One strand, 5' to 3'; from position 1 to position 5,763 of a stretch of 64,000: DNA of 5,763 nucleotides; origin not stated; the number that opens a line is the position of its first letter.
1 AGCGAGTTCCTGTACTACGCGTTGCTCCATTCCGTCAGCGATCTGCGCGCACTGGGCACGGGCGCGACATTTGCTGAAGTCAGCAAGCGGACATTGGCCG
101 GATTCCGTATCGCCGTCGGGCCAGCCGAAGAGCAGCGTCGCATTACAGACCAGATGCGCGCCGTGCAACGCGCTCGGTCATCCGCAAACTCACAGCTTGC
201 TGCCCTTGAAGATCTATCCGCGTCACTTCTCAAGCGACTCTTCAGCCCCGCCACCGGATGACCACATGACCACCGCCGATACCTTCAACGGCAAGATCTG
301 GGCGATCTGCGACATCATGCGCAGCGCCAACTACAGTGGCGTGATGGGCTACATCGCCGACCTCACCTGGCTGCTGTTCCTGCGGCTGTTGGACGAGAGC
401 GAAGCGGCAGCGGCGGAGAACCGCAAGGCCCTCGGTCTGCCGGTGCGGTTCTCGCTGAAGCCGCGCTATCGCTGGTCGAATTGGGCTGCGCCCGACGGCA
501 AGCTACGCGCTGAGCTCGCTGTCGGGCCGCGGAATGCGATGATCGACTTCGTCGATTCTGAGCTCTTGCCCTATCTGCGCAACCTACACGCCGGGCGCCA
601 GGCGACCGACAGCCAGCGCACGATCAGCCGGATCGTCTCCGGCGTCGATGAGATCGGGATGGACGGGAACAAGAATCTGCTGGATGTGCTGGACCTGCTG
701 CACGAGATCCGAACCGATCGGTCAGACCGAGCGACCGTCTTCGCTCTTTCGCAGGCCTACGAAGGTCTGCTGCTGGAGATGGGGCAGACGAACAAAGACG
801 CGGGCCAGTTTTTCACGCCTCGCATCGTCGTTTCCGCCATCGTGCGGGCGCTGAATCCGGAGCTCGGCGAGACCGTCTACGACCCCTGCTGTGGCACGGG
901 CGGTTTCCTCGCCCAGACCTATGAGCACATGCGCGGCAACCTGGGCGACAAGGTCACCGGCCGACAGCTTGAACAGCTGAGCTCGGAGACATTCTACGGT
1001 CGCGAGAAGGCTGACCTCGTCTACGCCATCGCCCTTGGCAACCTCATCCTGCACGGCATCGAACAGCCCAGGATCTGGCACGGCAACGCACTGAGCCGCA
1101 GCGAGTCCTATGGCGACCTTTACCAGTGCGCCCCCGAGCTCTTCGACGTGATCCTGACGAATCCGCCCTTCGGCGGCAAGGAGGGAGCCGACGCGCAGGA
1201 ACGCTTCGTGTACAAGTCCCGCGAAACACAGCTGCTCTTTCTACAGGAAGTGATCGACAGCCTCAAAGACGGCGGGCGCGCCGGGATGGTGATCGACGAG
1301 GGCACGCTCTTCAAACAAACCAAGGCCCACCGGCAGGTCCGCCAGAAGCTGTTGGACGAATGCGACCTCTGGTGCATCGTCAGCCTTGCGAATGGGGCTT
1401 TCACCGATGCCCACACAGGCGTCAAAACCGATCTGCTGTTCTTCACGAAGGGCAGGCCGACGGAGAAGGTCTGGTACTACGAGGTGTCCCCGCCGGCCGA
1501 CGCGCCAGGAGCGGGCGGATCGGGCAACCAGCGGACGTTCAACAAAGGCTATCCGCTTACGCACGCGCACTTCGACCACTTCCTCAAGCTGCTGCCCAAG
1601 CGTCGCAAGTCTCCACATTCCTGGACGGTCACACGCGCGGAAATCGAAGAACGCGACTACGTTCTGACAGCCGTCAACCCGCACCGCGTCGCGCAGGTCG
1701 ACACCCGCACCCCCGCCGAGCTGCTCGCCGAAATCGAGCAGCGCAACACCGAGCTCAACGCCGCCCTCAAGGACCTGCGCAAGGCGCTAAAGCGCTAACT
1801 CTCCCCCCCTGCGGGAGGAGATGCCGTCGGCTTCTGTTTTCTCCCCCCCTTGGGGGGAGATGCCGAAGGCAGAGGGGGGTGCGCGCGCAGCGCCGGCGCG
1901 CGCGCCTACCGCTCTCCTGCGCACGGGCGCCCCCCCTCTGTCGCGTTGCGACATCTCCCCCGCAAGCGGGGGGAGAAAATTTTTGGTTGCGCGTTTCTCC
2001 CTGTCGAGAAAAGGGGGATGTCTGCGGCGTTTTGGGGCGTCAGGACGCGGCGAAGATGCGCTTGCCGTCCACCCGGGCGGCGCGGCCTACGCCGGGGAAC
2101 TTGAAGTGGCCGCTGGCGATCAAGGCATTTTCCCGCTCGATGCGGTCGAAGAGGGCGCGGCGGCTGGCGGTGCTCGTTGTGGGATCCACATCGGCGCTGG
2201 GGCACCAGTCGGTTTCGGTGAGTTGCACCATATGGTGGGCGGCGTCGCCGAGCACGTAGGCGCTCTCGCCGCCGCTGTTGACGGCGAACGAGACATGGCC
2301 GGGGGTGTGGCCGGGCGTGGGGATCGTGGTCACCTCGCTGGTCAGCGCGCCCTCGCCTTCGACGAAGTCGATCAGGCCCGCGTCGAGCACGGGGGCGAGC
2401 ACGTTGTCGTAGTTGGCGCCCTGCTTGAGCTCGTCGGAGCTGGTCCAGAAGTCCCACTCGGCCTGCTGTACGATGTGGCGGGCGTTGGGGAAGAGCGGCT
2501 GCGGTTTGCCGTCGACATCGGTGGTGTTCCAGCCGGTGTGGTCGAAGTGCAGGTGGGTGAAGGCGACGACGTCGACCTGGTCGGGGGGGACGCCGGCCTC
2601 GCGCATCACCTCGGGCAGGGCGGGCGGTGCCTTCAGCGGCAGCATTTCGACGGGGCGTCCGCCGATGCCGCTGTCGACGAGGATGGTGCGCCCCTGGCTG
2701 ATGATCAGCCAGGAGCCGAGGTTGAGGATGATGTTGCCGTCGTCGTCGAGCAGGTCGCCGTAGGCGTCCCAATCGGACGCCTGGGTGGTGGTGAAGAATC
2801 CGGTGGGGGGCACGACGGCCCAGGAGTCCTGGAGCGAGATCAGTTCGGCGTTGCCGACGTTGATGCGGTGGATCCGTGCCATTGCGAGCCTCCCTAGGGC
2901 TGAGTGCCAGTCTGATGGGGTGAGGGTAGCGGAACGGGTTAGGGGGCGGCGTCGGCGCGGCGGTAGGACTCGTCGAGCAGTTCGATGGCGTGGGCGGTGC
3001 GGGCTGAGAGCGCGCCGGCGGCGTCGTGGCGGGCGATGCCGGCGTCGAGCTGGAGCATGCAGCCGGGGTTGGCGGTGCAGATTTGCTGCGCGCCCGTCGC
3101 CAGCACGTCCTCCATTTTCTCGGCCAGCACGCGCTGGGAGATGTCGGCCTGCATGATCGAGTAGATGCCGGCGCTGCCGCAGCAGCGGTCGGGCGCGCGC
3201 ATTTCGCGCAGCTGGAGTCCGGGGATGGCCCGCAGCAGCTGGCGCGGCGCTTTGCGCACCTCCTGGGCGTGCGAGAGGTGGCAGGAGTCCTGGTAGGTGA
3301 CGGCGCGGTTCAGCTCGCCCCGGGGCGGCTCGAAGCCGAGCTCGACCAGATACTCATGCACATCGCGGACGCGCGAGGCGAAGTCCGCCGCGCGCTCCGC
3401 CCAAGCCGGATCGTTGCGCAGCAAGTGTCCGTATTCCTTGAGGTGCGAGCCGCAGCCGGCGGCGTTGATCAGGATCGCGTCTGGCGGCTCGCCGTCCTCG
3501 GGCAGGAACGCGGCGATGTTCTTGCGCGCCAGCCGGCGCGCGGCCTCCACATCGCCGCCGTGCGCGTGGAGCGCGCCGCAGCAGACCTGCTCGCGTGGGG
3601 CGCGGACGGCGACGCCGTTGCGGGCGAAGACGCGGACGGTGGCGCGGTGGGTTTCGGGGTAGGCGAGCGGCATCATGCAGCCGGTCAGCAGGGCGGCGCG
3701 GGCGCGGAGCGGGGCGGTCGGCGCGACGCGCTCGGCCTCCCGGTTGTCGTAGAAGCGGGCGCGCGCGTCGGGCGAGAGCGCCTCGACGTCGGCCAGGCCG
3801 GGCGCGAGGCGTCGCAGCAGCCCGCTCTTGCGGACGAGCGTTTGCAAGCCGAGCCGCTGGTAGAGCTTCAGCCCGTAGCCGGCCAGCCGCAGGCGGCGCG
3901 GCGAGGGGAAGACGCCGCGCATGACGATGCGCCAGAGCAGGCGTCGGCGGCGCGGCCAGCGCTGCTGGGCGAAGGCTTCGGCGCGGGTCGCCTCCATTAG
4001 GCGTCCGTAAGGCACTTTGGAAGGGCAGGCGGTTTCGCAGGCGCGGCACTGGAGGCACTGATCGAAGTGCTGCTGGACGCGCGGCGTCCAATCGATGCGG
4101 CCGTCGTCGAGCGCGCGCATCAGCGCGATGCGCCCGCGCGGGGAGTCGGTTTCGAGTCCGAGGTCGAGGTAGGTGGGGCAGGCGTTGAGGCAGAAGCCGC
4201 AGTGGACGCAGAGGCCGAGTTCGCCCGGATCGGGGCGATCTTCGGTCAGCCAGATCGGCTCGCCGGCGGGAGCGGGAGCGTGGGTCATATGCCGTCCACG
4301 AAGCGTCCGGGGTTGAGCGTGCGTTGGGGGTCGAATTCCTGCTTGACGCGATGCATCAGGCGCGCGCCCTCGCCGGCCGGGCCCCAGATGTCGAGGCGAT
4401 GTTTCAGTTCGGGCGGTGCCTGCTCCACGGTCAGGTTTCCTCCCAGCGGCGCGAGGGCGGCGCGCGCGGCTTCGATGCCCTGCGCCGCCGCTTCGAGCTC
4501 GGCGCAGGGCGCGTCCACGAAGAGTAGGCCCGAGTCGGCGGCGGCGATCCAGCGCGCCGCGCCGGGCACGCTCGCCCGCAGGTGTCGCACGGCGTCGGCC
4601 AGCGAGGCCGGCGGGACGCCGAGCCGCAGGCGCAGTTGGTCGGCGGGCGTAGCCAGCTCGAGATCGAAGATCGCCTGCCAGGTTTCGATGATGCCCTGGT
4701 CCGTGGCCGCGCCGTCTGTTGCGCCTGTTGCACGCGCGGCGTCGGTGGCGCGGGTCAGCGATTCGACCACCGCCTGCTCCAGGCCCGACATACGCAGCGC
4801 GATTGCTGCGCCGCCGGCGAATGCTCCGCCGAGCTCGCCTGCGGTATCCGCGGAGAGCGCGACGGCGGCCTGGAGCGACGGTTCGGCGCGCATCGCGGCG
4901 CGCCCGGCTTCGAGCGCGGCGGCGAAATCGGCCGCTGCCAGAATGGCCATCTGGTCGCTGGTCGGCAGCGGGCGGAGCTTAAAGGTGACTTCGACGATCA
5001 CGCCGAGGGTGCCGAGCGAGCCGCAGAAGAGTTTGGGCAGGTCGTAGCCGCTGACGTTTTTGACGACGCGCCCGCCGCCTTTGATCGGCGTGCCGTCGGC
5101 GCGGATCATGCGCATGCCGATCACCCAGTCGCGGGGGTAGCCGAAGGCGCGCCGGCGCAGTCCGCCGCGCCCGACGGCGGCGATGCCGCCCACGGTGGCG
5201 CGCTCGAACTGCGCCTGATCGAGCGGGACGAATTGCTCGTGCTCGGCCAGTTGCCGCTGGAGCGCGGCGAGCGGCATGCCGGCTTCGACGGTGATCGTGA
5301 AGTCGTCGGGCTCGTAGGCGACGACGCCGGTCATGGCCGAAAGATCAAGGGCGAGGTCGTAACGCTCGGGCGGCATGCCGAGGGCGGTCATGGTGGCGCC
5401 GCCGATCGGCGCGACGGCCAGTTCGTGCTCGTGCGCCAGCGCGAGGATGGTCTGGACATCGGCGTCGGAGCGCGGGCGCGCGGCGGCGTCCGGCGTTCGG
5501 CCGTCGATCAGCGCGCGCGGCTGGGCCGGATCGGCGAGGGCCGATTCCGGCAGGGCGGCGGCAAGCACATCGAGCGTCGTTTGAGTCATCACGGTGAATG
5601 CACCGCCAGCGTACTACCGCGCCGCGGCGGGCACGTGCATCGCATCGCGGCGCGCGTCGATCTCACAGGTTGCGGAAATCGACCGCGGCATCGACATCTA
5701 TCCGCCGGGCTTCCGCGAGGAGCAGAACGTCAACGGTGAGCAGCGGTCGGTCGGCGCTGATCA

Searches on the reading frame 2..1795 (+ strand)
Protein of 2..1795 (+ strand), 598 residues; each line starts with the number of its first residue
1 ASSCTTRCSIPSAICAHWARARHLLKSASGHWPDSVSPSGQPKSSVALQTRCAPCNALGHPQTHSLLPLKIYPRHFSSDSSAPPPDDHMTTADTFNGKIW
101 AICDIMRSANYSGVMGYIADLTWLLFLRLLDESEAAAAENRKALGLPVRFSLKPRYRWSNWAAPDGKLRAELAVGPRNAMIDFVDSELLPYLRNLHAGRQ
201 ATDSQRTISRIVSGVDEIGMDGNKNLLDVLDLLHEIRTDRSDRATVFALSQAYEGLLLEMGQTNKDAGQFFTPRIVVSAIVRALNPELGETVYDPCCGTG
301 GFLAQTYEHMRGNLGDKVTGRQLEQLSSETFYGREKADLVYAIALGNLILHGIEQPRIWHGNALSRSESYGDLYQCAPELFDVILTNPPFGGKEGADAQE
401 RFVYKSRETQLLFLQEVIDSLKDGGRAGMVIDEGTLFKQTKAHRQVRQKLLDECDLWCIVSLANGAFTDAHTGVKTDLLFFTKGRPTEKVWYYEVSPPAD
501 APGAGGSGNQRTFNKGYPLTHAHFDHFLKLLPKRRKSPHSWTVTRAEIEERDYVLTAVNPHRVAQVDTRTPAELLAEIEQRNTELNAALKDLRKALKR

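Call 25: search_protein_families(library=pfam, proteins=[window:2-1795:+], max_evalue=0.00001)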
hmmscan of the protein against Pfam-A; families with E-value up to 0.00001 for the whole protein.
window:2-1795:+ (598 aa): 3 families
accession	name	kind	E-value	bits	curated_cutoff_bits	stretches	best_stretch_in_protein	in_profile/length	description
PF02384.22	N6_Mtase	-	2.5e-57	195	20.4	1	249-562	6-304/311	N-6 DNA Methylase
PF12161.14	HsdM_N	-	2.2e-09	38.4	24.5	1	97-195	3-100/135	HsdM N-terminal domain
PF07669.17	Eco57I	-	6.6e-09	36.5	25.3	1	379-462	73-165/171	Eco57I restriction-modification methylase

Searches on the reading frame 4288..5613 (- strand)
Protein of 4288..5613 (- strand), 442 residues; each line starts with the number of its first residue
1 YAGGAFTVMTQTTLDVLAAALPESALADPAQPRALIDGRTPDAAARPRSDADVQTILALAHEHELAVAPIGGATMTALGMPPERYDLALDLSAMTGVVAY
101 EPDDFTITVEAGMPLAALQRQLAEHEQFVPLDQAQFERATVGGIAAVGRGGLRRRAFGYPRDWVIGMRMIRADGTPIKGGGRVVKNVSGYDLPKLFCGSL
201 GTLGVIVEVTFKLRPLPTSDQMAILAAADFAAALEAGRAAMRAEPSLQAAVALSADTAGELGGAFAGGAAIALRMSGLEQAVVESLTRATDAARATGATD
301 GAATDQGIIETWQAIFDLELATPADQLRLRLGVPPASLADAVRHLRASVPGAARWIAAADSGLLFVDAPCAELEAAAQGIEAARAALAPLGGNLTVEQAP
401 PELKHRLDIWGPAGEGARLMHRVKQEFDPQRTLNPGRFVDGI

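Call 25: search_protein_families(library=pfam, proteins=[window:4288-5613:-], max_evalue=0.00001)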
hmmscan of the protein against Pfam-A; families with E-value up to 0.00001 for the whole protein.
window:4288-5613:- (442 aa): 1 family
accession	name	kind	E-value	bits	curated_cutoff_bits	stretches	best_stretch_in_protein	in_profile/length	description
PF01565.28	FAD_binding_4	-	1.4e-30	106.2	26.4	1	41-178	1-137/139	FAD binding domain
